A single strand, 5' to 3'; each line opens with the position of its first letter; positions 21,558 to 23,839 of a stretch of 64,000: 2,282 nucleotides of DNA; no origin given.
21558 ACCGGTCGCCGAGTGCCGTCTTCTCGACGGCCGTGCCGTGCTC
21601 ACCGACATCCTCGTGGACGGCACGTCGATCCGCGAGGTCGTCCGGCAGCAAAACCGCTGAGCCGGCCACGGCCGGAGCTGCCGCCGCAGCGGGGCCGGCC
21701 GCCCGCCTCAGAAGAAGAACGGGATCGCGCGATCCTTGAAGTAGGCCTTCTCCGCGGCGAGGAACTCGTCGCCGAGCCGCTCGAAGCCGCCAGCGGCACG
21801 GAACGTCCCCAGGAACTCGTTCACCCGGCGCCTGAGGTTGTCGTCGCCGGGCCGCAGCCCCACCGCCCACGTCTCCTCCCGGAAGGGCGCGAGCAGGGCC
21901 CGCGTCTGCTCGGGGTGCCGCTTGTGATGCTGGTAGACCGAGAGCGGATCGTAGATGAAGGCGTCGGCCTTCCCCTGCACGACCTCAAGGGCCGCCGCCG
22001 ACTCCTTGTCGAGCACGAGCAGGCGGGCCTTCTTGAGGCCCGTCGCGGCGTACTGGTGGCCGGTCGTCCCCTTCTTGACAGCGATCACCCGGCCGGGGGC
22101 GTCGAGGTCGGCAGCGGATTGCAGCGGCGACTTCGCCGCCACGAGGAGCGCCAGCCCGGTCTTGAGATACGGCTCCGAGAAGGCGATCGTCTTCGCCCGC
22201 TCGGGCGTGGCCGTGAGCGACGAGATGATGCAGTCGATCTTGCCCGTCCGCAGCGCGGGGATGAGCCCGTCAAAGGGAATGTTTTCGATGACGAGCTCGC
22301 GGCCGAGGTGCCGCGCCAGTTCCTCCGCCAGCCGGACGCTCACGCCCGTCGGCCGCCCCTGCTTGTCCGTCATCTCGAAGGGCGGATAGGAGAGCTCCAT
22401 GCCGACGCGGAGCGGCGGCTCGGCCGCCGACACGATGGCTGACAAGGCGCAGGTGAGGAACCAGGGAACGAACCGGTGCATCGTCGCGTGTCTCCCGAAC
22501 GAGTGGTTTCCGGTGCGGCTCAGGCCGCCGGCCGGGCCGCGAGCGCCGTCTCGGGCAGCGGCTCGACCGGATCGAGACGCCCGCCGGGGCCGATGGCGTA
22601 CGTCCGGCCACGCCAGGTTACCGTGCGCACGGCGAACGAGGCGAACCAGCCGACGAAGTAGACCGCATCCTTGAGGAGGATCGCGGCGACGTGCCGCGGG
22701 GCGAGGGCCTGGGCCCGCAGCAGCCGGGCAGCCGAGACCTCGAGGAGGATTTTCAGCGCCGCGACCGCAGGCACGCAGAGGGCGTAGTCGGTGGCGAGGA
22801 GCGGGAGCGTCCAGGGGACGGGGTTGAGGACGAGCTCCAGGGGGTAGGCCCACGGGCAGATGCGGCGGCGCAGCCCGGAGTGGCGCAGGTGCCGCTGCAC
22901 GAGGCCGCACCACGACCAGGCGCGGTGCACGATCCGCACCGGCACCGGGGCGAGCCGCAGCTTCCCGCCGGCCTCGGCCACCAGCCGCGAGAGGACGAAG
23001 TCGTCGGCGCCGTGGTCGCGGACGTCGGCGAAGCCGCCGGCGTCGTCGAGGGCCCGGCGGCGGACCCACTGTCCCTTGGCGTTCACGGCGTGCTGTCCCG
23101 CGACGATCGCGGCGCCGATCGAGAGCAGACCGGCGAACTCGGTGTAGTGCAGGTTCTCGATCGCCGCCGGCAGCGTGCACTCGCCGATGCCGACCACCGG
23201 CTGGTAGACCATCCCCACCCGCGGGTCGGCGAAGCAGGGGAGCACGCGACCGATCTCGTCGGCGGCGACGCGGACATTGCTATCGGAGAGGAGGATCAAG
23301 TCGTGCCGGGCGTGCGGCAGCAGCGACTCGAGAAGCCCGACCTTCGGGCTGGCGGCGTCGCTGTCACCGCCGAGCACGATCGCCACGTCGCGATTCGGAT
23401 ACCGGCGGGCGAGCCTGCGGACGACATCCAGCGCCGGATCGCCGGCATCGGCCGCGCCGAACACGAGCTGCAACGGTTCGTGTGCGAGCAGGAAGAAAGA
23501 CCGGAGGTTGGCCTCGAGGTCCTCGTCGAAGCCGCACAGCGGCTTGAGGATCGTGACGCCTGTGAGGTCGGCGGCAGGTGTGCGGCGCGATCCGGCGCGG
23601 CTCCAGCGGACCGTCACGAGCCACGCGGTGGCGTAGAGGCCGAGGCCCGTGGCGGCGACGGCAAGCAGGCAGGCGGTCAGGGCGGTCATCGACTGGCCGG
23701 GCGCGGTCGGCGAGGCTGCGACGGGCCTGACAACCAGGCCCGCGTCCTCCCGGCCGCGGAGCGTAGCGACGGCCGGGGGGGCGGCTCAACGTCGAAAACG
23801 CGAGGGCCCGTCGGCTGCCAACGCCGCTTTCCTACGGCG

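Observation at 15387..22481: Ovothiol synthase OvoA in an operon with a divergent ADP-ribosylglycohydrolase-fold protein and a polar amino-acid ABC importer; no OvoB nearby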

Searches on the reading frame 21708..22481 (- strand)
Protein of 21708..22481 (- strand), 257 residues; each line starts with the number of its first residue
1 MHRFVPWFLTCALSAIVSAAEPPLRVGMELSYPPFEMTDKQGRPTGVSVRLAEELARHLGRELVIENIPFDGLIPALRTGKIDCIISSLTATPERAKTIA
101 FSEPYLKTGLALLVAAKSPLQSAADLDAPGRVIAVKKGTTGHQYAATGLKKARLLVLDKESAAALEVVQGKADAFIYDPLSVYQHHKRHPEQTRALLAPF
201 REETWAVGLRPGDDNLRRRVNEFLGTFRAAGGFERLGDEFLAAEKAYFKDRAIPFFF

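Call 4: search_protein_families(library=ncbifam, proteins=[window:21708-22481:-], max_evalue=0.01)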
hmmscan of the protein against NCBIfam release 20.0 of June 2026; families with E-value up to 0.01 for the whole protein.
window:21708-22481:- (257 aa): 17 families
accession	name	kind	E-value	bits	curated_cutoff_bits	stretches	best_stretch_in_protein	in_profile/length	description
TIGR01096.1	3A0103s03R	subfamily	2.7e-37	128.6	256.35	1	11-240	11-249/250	lysine/arginine/ornithine ABC transporter substrate-binding protein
NF007029.0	PRK09495.1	equivalog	4.2e-32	111.9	303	1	10-242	13-244/248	glutamine ABC transporter substrate-binding protein GlnH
NF008426.0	PRK11260.1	equivalog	1.3e-31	109.8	312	1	23-244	42-263/266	cystine ABC transporter substrate-binding protein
NF041765.1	ArtJ_Ecoli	equivalog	2.7e-25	89.4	510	1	13-241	13-241/243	arginine ABC transporter substrate-binding protein ArtJ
TIGR02995.1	ectoine_ehuB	equivalog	8.8e-25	87.5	190.9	1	33-240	43-259/275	ectoine/hydroxyectoine ABC transporter substrate-binding protein EhuB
NF041764.1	ArtI_Ecoli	equivalog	1.5e-22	80.1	522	1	11-234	11-234/243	arginine ABC transporter substrate-binding protein ArtI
NF011965.0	PRK15437.1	equivalog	6.1e-21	75.2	459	1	14-146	18-149/260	histidine ABC transporter substrate-binding protein HisJ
NF011583.0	PRK15007.1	subfamily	3.6e-20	72.4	358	1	12-194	12-190/243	arginine ABC transporter substrate-binding protein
NF011586.0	PRK15010.1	equivalog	2.6e-18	66.5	440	1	17-240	21-252/260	lysine/arginine/ornithine ABC transporter substrate-binding protein ArgT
NF008112.0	PRK10859.1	equivalog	2.3e-13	49.4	354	1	35-243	54-267/483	membrane-bound lytic murein transglycosylase MltF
NF052427.1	StpK7MSMEG_1200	equivalog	3.7e-12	45.5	900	1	24-139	364-475/601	serine/threonine protein kinase StpK7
NF008885.0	PRK11917.1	equivalog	5.3e-10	39.3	373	1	24-150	40-168/259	bifunctional adhesin/ABC transporter aspartate/glutamate-binding protein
TIGR04262.1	orph_peri_GRRM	subfamily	5.9e-07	29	190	1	26-188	5-169/257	extracellular substrate binding-like orphan protein GrrP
NF008063.0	PRK10797.1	subfamily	1.7e-05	24.1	375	1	63-240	86-269/302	glutamate/aspartate ABC transporter substrate-binding protein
TIGR02424.1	TF_pcaQ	equivalog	5.9e-05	22.1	303.8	1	55-126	116-185/300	pca operon transcription factor PcaQ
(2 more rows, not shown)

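Call 5: search_protein_families(library=pfam, proteins=[window:21708-22481:-], max_evalue=0.01)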
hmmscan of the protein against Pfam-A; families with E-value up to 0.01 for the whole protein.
window:21708-22481:- (257 aa): 3 families
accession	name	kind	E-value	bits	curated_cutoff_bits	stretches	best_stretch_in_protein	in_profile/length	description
PF00497.25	SBP_bac_3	-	3.2e-34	118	26.4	1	24-241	1-130/132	Bacterial extracellular solute-binding proteins, family 3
PF10613.14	Lig_chan-Glu_bd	-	6.8e-08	33.1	30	1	68-116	65-113/115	Ligated ion channel L-glutamate- and glycine-binding site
PF12974.12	Phosphonate-bd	-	4.2e-06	26.8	27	1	51-224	19-213/242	ABC transporter, phosphonate, periplasmic substrate-binding protein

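Call 48: search_solved_structures(query=window:21708-22481:-, max_evalue=1e-10)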
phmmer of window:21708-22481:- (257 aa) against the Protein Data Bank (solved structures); distinct sequences matched with E-value up to 1e-10: 80 (the best 60 are shown).
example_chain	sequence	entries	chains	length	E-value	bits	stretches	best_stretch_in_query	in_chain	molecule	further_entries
5t0w_A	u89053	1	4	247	1.1e-38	136.7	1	23-239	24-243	AncCDT-1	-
5tuj_C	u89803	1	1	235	1.2e-38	136.5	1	23-239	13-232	Ancestral protein CDT-Anc1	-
6svf_A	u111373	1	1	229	2.3e-34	122.5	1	24-239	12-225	Amino acid ABC transporter, periplasmic amino acid-binding protein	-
4prs_A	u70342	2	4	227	4.3e-33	118.4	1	24-226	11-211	ABC-type transporter, periplasmic subunit family 3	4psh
6ggv_A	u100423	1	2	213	5.8e-33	117.9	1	24-224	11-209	Amino acid ABC transporter, periplasmic amino acid-binding protein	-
6ggp_A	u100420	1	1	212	6.7e-33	117.7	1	24-224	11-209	Amino acid ABC transporter, periplasmic amino acid-binding protein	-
6q3u_A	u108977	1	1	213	4e-32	115.2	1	24-224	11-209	Amino acid ABC transporter, periplasmic amino acid-binding protein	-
3k4u_A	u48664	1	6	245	6.2e-32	114.6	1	23-241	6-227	BINDING COMPONENT OF ABC TRANSPORTER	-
4zv1_A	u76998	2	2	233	9.7e-32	113.9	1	23-240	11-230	AncQR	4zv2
5jos_A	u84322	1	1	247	6e-27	98.2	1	23-241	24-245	Cyclohexadienyl dehydratase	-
6h30_A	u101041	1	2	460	4e-26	95.5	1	21-151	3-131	Glutamine ABC transporter permease and substrate binding protein protein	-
8hnj_A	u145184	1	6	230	1.4e-24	90.5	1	26-242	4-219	Glutamine ABC transporter, periplasmic glutamine-binding protein GlnH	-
1ggg_A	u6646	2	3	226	5.3e-24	88.6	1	23-241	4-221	GLUTAMINE BINDING PROTEIN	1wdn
8eyz_A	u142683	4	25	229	9.9e-24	87.7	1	19-241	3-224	Amino acid ABC transporter substrate-binding protein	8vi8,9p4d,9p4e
6wup_A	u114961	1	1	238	5.5e-23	85.3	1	23-241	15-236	Ancestral cyclohexadienyl dehydratase, AncCDT-5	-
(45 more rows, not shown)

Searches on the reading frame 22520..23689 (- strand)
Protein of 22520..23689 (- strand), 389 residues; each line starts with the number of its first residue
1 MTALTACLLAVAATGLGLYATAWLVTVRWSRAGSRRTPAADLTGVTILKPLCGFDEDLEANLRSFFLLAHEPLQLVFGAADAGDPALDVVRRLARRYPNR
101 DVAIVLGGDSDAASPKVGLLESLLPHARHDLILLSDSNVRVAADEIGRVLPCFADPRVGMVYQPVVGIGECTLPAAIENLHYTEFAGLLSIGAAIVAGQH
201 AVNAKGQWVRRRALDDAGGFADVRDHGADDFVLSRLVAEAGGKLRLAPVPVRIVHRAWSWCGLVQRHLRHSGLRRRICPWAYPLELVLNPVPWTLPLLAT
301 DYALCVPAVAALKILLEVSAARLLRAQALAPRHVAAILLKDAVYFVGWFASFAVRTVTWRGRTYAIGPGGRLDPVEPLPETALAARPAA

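Call 5: search_protein_families(library=pfam, proteins=[window:22520-23689:-], max_evalue=0.01)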
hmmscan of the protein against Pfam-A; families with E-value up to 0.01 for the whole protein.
window:22520-23689:- (389 aa): 3 families
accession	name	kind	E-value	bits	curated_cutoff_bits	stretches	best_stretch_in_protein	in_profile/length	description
PF13506.12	Glyco_transf_21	-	1.6e-29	103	21.7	1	98-270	1-172/174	Glycosyl transferase family 21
PF13641.12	Glyco_tranf_2_3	-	2.5e-08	34.7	27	1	62-270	20-227/230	Glycosyltransferase like family 2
PF13632.12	Glyco_trans_2_3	-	6.5e-08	33.1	27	1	132-302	2-179/198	Glycosyl transferase family group 2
